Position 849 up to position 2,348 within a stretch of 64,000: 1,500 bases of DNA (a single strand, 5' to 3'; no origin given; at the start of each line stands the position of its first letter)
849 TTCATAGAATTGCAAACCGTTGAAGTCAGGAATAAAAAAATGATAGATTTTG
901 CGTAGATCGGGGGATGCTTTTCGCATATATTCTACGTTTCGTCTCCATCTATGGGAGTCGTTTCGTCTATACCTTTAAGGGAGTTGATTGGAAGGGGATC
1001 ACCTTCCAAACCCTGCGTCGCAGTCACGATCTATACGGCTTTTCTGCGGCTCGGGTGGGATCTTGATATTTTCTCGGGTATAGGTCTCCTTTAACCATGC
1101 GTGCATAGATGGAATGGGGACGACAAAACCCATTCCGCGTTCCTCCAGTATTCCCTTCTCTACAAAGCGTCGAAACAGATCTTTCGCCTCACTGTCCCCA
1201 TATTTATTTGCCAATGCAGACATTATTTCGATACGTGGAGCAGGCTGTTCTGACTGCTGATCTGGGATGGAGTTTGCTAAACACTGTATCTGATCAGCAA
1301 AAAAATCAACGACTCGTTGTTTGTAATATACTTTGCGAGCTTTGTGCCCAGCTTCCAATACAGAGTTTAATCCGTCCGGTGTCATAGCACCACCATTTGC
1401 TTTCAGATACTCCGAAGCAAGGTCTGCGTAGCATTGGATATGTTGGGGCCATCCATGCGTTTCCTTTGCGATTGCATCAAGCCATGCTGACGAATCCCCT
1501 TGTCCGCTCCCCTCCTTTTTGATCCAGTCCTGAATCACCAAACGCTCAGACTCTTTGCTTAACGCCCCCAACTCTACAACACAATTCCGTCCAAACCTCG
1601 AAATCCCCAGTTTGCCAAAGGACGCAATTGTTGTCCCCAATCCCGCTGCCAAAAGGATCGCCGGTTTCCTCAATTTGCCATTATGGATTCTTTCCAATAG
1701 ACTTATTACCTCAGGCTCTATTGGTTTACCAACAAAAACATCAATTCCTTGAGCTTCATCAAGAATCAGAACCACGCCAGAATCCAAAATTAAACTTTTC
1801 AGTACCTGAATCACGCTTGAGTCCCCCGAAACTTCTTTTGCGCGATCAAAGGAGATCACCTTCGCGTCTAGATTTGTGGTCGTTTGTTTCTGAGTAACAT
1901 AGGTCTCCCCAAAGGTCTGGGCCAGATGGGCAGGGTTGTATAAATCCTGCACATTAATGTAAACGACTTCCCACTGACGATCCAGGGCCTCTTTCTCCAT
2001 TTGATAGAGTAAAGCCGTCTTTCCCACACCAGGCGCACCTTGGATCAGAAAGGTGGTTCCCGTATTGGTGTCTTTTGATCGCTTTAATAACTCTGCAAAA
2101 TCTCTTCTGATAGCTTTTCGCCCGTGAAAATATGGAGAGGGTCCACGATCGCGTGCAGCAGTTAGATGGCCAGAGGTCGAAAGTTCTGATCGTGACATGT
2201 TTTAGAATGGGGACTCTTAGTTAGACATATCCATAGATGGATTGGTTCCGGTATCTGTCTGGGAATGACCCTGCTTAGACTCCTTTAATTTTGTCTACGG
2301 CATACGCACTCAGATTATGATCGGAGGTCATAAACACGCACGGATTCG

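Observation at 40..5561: Interleaved IS-ATPase-IS-ATPase-IS array with exact 2,330-nt period: looks like an integrated circular element or translocatable unit carrying an unclassified P-loop ATPase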

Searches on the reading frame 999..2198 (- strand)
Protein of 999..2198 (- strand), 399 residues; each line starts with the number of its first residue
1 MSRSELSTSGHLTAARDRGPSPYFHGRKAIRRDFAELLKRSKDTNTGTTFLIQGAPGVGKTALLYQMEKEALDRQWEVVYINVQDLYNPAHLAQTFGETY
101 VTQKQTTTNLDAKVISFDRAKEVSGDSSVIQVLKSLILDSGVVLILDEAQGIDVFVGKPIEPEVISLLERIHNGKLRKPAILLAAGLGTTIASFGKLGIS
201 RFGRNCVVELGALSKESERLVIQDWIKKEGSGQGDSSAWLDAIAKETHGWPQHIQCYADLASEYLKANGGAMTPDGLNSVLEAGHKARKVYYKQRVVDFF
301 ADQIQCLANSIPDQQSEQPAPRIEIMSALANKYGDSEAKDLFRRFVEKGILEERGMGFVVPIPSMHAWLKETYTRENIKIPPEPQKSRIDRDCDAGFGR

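Call 5: search_protein_families(library=pfam, proteins=[window:999-2198:-], max_evalue=1)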
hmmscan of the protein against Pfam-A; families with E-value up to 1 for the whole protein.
window:999-2198:- (399 aa): 25 families
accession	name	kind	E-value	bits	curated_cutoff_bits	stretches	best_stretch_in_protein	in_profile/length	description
PF13191.12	AAA_16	-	7.3e-10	40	32.6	1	24-153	2-145/167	AAA ATPase domain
PF13401.12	AAA_22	-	1.9e-07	31.9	27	1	49-173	7-109/130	AAA domain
PF01637.24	ATPase_2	-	3.3e-06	27.5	33.2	1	41-153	14-123/225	ATPase domain predominantly from Archaea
PF13173.12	AAA_14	-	3.4e-06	27.5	27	1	49-131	4-82/129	AAA domain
PF10236.15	DAP3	-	5.5e-06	26.3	23.1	1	35-86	11-63/311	Mitochondrial ribosomal death-associated protein 3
PF20720.3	nSTAND3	-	2.7e-05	24.4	27.2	1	49-114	19-91/155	Novel STAND NTPase 3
PF25199.1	nSTAND_NTPase5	-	5.2e-05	23.5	34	1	35-97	29-88/145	Novel STAND NTPase 5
PF01695.23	IstB_IS21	-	0.00064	19.7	24.1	1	49-102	94-147/238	IstB-like ATP binding protein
PF07693.20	KAP_NTPase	-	0.0013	18.5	20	1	30-136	4-75/293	KAP family P-loop domain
PF07728.20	AAA_5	-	0.0023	18.4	22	1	50-137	2-90/139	AAA domain (dynein-related subfamily)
PF07088.17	GvpD_P-loop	-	0.0024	18.2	24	1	43-84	6-46/189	GvpD gas vesicle protein, P-loop domain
PF14516.12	AAA_35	-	0.0034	16.7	27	1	30-172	14-157/331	AAA-like domain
PF00004.35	AAA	-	0.0035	18.2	21.2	1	51-123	2-69/131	ATPase family associated with various cellular activities (AAA)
PF00931.28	NB-ARC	-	0.0054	16.5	23.5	1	39-112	13-86/248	NB-ARC domain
PF09848.15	SLFN-g3_helicase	-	0.0068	16.2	24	1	49-150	3-89/354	Schlafen group 3, DNA/RNA helicase domain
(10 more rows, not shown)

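Call 6: search_protein_families(library=ncbifam, proteins=[window:999-2198:-], max_evalue=1)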
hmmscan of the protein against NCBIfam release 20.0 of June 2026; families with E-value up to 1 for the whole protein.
window:999-2198:- (399 aa): 26 families (the best 25 are shown)
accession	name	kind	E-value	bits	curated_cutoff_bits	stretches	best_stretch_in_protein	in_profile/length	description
NF005304.0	PRK06835.1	equivalog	2.3e-05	23.6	215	1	42-88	179-224/330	ATP-binding protein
NF038214.1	IS21_help_AAA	equivalog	4.3e-05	23.3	200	1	38-100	81-143/232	IS21-like element helper ATPase IstB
TIGR03420.1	DnaA_homol_Hda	equivalog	0.00054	19.6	194.8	1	36-88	27-79/226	DnaA regulatory inactivator Hda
NF003229.0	PRK04195.1-5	equivalog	0.00063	18.6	280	1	45-137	42-131/413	replication factor C large subunit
NF003232.0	PRK04195.2-2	equivalog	0.001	18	701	1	45-126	34-110/480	replication factor C large subunit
NF009067.0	PRK12402.1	equivalog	0.0021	17.1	317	1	36-91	25-82/340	replication factor C small subunit 2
NF053860.1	DS41_1_antiphage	equivalog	0.0028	16.7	370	1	42-83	34-75/448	anti-phage protein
NF003230.0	PRK04195.1-6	equivalog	0.0029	16.4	441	1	46-126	38-112/494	replication factor C large subunit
NF003228.0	PRK04195.1-4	equivalog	0.0031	16.4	456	1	29-126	21-113/502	replication factor C large subunit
NF053861.1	DS8_antiphage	equivalog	0.004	14.9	790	1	42-102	365-431/994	anti-phage protein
NF047389.1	ATPase_Sll1717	subfamily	0.0054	15.9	75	1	46-87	28-67/454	P-loop ATPase, Sll1717 family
TIGR00416.1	sms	equivalog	0.0093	14.7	403.05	1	46-84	93-131/454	DNA repair protein RadA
NF005992.0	PRK08116.1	subfamily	0.013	14.6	189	1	32-100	101-165/269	hypothetical protein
TIGR02928.1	TIGR02928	subfamily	0.014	14.3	181.3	1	33-177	26-163/366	orc1/cdc6 family replication initiation protein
NF004629.0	PRK05973.1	equivalog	0.015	14.4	156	1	44-153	61-160/237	DNA helicase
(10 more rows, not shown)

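Call 7: search_protein_families(library=padloc, proteins=[window:999-2198:-], max_evalue=1)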
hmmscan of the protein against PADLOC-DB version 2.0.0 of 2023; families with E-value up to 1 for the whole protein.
window:999-2198:- (399 aa): 13 families
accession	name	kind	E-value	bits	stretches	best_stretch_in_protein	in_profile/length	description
PDLC02350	AbiO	-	1.3e-06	25.5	1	47-126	192-272/468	AbiO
PDLC02372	Nhi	-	1.3e-06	25.4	1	47-151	199-300/470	-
PDLC04140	mad8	-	6.2e-05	20.7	1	41-97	21-75/314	mads_8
PDLC04985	PDC-S27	-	0.00035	17.6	1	24-150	6-110/484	-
PDLC04787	PDC-S01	-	0.002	15.1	1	29-132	10-113/412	-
PDLC04786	PDC-S01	-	0.0034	14.2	1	30-100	3-67/439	-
PDLC04792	PDC-S01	-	0.0095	12.6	1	30-88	2-60/452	-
PDLC04789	PDC-S01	-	0.011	12.8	1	42-134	12-96/375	-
PDLC05079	PDC-S73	-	0.012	12.4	1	48-82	192-226/752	-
PDLC02161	Avs2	-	0.017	10.8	1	35-130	328-420/1499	-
PDLC04700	PDC-M54A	-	0.018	9.9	1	36-86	309-356/1657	-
PDLC04958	PDC-S20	-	0.045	11.1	1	38-72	19-53/458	-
PDLC04957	PDC-S20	-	0.049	11.1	1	35-75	18-58/446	-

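Call 10: find_encoding_contigs(protein=window:999-2198:-, flank=10000, max_places=10)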
Protein window:999-2198:- (399 aa): no gene with exactly this product is on record in the collection.

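Call 12: find_homologous_proteins(query=window:999-2198:-, max_evalue=0.001)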
Query window:999-2198:- (399 aa): 759 proteins with E <= 0.001 among 7793 candidates; the best 120 are listed.
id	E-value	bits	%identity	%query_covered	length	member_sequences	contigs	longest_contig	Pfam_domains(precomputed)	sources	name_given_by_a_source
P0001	2.0e-265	898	100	100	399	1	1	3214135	PF13173.13,PF13401.13,PF10236.16,PF01637.25,PF13191.13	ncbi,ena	-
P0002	1.9e-231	786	88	100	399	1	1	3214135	PF13173.13,PF13401.13,PF01637.25,PF13191.13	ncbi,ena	-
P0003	3.8e-192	656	77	96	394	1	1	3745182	PF13401.13,PF13191.13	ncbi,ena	-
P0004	5.0e-191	653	75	97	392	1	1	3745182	PF13401.13,PF09848.16,PF01637.25,PF13191.13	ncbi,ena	-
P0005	5.6e-189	646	75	100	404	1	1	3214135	PF13191.13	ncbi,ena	-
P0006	1.9e-187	641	74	97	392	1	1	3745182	PF13173.13,PF13401.13,PF09848.16,PF01637.25,PF13191.13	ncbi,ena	-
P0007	9.9e-185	632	75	96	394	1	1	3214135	PF13173.13,PF13401.13,PF09848.16,PF01637.25,PF13191.13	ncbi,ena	-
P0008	8.1e-182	622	72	97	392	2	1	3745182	PF13401.13,PF09848.16,PF01637.25,PF13191.13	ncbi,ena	-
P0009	2.4e-180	618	71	98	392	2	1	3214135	PF13401.13,PF13191.13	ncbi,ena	-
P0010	4.2e-180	617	80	89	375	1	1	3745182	PF13401.13,PF01637.25,PF13191.13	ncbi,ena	-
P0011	6.5e-179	613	72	97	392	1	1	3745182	PF13173.13,PF13401.13,PF09848.16,PF01637.25,PF13191.13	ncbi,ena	-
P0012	1.0e-171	589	68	98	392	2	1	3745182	PF13173.13,PF13401.13,PF09848.16,PF01637.25,PF13191.13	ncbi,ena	-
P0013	7.4e-171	586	68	98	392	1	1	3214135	PF13401.13,PF13191.13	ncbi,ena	-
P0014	5.8e-160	551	67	93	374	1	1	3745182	PF01637.25,PF13191.13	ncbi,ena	-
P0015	2.2e-140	486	61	90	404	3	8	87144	PF05729.19,PF00004.36,PF01637.25,PF20720.4,PF13191.13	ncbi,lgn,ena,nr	ncbi:MAG: ATP-binding protein [Bacteroidota bacterium]|nr:ATP-binding protein [Bacteroidota bacteriu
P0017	2.6e-140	486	61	96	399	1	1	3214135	PF13191.13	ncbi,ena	-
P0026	1.0e-122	428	55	89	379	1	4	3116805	PF01637.25,PF20720.4,PF13191.13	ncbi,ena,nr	ncbi:MAG: ATP-binding protein [Bacteroidetes bacterium]|nr:ATP-binding protein [Bacteroidota bacteri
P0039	1.3e-113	398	51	91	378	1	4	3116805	PF13401.13,PF20703.4,PF01637.25,PF13191.13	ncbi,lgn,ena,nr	ncbi:MAG: AAA family ATPase [Bacteroidetes bacterium]|nr:AAA family ATPase [Bacteroidota bacterium] 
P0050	5.1e-108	380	48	93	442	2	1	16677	PF00004.36,PF01637.25,PF20720.4,PF13191.13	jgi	-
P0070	1.4e-102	362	47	94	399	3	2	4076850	PF05729.19,PF13401.13,PF01637.25,PF20720.4,PF13191.13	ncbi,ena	-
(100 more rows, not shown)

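Call 13: find_encoding_contigs(protein=P0001, flank=10000, max_places=5)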
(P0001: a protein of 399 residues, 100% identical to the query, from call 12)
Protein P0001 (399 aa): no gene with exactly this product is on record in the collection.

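Call 14: find_encoding_contigs(protein=P0005, flank=6000, max_places=5)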
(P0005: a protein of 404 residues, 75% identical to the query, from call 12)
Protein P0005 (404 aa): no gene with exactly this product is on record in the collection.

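Call 15: find_related_loci(query=window:999-2198:-, collection=genome_contigs, flank=10000)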
Query window:999-2198:- (399 aa) in genome_contigs; peptide patterns used: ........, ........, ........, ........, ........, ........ (x = any residue, [..] = any of these).
128 stretches matched a pattern; 7 encode a relative of the query (tblastn E <= 1e-3); 7 distinct loci.
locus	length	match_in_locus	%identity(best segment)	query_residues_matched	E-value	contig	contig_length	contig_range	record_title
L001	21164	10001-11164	75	12-399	0e+0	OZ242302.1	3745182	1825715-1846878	MAG: Rhodothermales bacterium isolate 073f09b9-7bb2-4d87-bfd8-7931eea96a09 genome assembly, chromosome: 1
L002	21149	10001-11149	77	17-399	0e+0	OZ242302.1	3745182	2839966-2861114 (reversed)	MAG: Rhodothermales bacterium isolate 073f09b9-7bb2-4d87-bfd8-7931eea96a09 genome assembly, chromosome: 1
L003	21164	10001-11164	72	12-399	0e+0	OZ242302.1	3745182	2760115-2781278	MAG: Rhodothermales bacterium isolate 073f09b9-7bb2-4d87-bfd8-7931eea96a09 genome assembly, chromosome: 1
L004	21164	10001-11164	65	1-388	2e-170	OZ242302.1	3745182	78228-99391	MAG: Rhodothermales bacterium isolate 073f09b9-7bb2-4d87-bfd8-7931eea96a09 genome assembly, chromosome: 1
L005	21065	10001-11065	80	1-355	0e+0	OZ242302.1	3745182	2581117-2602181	MAG: Rhodothermales bacterium isolate 073f09b9-7bb2-4d87-bfd8-7931eea96a09 genome assembly, chromosome: 1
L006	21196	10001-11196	46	1-399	1e-102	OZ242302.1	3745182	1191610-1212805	MAG: Rhodothermales bacterium isolate 073f09b9-7bb2-4d87-bfd8-7931eea96a09 genome assembly, chromosome: 1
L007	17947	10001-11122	41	17-386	1e-87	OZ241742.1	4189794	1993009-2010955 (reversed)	MAG: Rhodothermales bacterium isolate 6e813d85-8f61-4035-a4a2-b9e8d494f84d genome assembly, chromosome: 1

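Call 16: list_cluster_members(proteins=[P0001, P0002, P0003, P0015, P0026])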
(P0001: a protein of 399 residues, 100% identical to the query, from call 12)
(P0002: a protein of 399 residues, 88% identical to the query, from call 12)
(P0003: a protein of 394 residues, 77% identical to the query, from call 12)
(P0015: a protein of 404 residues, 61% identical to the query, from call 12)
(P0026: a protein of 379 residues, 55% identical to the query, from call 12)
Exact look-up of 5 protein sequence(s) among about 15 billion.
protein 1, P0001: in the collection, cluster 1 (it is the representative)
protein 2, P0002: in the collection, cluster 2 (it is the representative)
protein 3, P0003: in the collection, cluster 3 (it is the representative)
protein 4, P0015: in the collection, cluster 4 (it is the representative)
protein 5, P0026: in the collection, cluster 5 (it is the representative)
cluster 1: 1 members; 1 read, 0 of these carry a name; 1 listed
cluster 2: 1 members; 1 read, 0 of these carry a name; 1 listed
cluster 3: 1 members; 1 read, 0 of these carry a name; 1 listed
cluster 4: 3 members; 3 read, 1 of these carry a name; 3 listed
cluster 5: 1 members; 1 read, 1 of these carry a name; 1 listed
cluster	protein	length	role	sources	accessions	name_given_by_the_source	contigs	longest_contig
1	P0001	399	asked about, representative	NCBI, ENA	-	-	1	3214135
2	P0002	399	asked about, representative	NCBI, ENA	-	-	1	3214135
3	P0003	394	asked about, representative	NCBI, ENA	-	-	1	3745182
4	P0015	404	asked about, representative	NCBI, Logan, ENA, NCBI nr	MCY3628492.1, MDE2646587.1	MAG: ATP-binding protein [Bacteroidota bacterium] | ATP-binding protein [Bacteroidota bacterium]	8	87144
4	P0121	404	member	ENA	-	-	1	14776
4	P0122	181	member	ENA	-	-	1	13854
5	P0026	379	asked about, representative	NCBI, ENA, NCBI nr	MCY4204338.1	MAG: ATP-binding protein [Bacteroidetes bacterium] | ATP-binding protein [Bacteroidota bacterium]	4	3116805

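Call 22: search_protein_families(library=pfam, proteins=[L003:18839-20347:-, L003:6628-8271:-, L003:14074-14496:+, L003:14930-16357:+, L003:16354-18336:+, L001:5532-7664:+, L001:7643-8860:-, L001:9002-9613:+, L001:16216-17070:-, L001:17058-18494:-], max_evalue=0.001)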
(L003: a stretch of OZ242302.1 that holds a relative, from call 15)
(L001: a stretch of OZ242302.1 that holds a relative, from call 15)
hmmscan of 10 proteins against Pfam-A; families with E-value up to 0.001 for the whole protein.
L003:18839-20347:- (502 aa): 1 family
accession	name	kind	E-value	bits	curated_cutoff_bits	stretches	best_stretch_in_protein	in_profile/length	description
PF01609.27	DDE_Tnp_1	-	3.4e-17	63.3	23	1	212-481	3-195/200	Transposase DDE domain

L003:6628-8271:- (547 aa): 1 family
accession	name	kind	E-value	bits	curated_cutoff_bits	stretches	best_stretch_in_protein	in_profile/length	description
PF14052.12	Caps_assemb_Wzi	-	2e-07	30.8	30.1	1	181-331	49-190/392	Capsule assembly protein Wzi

L003:14074-14496:+ (140 aa): 0 families

L003:14930-16357:+ (475 aa): 2 families
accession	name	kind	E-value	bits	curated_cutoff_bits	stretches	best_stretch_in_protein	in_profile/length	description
PF02397.22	Bac_transf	-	2.3e-70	236.2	27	1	287-470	1-178/179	Bacterial sugar transferase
PF13727.12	CoA_binding_3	-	2.3e-11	44.5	25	1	69-251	2-175/175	CoA-binding domain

L003:16354-18336:+ (660 aa): 5 families
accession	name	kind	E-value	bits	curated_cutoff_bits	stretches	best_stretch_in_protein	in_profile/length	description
PF00676.26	E1_dh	-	3.5e-73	246.6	22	1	20-310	5-296/300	Dehydrogenase E1 component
PF02779.29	Transket_pyr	-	2.5e-36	125.4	27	1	344-512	7-173/174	Transketolase, pyrimidine binding domain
PF02780.25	Transketolase_C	-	3.2e-33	114.7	25.9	1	528-644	1-118/124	Transketolase, C-terminal domain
PF00456.26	Transketolase_N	-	7.4e-05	22.3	22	1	139-246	144-249/334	Transketolase, thiamine diphosphate binding domain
PF02775.26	TPP_enzyme_C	-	0.00022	21.5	21.9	0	93-237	3-150/151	Thiamine pyrophosphate enzyme, C-terminal TPP binding domain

L001:5532-7664:+ (710 aa): 1 family
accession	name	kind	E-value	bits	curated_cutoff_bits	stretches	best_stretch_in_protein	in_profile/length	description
PF04851.21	ResIII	-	1.8e-09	38.2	22.5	1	138-292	23-146/164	Type III restriction enzyme, res subunit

L001:7643-8860:- (405 aa): 3 families
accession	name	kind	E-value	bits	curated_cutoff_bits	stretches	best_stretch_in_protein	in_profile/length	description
PF01610.23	DDE_Tnp_ISL3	-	1.5e-60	205.4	23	1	158-390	1-240/240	Transposase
PF13542.12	HTH_Tnp_ISL3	-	3.7e-09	36.4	27.4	1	93-142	2-50/51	Helix-turn-helix domain of transposase family ISL3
PF14690.11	Zn_ribbon_ISL3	-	1.3e-06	29.1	25.5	1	45-84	4-43/47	zinc-finger of transposase IS204/IS1001/IS1096/IS1165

L001:9002-9613:+ (203 aa): 0 families

L001:16216-17070:- (284 aa): 1 family
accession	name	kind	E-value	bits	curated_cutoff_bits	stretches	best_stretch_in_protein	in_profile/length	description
PF03781.23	FGE-sulfatase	-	5.3e-66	223.3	23.3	1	27-282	3-255/255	Sulfatase-modifying factor enzyme 1-like domain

L001:17058-18494:- (478 aa): 4 families
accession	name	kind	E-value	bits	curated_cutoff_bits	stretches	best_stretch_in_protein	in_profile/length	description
PF00884.28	Sulfatase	-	2e-68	231.4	25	1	47-362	1-301/301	Sulfatase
PF14707.11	Sulfatase_C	-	9.2e-21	75.2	30.9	1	387-473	3-105/127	C-terminal region of aryl-sulfatase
PF16347.10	SGSH_C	-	7.5e-10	39.6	29.3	1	320-445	11-134/154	N-sulphoglucosamine sulphohydrolase, C-terminal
PF01663.27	Phosphodiest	-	4.5e-09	36.8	23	0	71-117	19-66/342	Type I phosphodiesterase / nucleotide pyrophosphatase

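Call 23: search_protein_families(library=ncbifam, proteins=[L003:18839-20347:-], max_evalue=0.001)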
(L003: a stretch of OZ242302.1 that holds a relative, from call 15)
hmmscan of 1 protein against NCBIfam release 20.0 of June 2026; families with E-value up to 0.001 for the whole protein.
L003:18839-20347:- (502 aa): 7 families
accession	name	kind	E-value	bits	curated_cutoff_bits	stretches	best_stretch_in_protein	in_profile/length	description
NF033559.2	transpos_IS1634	equivalog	1e-82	278.7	100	1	77-475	33-411/483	IS1634 family transposase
NF033592.1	transpos_IS4_1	equivalog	2e-13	50.2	115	1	201-482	94-323/332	IS4 family transposase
NF033551.1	transpos_IS1182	equivalog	2.1e-07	30.2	270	1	253-361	273-377/488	IS1182 family transposase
NF033539.1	transpos_IS1380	equivalog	8.7e-07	27.9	180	1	159-458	61-344/419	IS1380 family transposase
NF033593.1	transpos_ISNCY_1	equivalog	9.5e-05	21.2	325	1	251-322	304-375/444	ISNCY family transposase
NF033580.1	transpos_IS5_3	equivalog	0.00074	19.1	110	0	223-326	98-206/258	IS5 family transposase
NF033520.1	transpos_IS982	equivalog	0.00087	18.9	130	0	252-328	117-188/243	IS982 family transposase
